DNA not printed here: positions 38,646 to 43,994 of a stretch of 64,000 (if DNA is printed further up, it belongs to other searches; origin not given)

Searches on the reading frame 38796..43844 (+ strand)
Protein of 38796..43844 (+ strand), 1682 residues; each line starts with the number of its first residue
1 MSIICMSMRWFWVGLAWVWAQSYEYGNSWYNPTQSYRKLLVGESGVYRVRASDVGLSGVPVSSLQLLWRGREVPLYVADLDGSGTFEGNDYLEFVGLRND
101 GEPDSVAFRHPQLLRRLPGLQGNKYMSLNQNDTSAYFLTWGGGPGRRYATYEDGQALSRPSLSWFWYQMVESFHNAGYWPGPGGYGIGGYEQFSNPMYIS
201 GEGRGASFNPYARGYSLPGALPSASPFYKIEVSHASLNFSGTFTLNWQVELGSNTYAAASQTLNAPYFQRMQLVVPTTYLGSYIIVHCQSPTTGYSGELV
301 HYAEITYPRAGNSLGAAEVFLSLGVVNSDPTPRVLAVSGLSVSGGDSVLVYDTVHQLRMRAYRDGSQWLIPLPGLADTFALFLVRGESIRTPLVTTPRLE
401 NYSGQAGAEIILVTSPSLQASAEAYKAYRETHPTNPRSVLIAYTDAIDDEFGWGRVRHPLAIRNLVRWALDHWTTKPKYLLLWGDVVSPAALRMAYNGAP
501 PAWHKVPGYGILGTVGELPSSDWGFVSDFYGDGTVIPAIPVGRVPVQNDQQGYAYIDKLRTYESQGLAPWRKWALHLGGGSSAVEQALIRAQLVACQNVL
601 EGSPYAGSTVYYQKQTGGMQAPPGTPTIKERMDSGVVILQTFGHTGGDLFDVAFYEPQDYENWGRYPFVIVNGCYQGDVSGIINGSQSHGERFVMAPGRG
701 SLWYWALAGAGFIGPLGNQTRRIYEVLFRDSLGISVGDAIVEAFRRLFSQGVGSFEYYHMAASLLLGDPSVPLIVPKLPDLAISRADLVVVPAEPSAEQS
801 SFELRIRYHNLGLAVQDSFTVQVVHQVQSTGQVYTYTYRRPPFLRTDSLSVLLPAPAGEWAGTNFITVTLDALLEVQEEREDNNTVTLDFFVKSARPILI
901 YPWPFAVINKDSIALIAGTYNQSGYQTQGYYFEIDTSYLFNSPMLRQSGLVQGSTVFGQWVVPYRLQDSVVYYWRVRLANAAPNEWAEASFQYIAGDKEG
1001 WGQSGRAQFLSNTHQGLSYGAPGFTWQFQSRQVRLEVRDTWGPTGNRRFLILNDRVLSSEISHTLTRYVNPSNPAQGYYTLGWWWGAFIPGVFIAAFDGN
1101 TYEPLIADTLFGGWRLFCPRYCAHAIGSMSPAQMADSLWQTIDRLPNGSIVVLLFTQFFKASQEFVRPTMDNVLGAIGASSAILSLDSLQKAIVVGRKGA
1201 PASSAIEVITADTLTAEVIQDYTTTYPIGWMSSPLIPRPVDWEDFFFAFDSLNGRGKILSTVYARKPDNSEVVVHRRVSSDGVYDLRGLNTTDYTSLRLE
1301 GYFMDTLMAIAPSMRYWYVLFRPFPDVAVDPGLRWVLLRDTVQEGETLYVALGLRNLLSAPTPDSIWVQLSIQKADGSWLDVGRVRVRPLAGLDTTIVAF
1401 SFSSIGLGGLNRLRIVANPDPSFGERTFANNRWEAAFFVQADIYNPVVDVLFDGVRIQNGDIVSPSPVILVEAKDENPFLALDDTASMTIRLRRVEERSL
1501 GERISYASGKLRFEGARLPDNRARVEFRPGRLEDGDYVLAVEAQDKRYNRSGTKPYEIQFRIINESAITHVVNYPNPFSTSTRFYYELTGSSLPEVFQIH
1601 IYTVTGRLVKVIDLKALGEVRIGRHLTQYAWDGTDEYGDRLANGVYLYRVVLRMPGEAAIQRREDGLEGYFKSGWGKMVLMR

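Call 18: search_protein_families(library=pfam, proteins=[window:38796-43844:+], max_evalue=0.00001)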
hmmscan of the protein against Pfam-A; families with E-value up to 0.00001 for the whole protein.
window:38796-43844:+ (1682 aa): 2 families
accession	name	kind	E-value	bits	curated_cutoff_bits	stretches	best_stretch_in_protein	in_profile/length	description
PF01364.23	Peptidase_C25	-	2.1e-43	149.4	23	1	411-773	2-374/374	Peptidase family C25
PF13860.13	FlgD_ig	-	6.4e-06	26.5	27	0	1595-1650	23-73/79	FlgD Ig-like domain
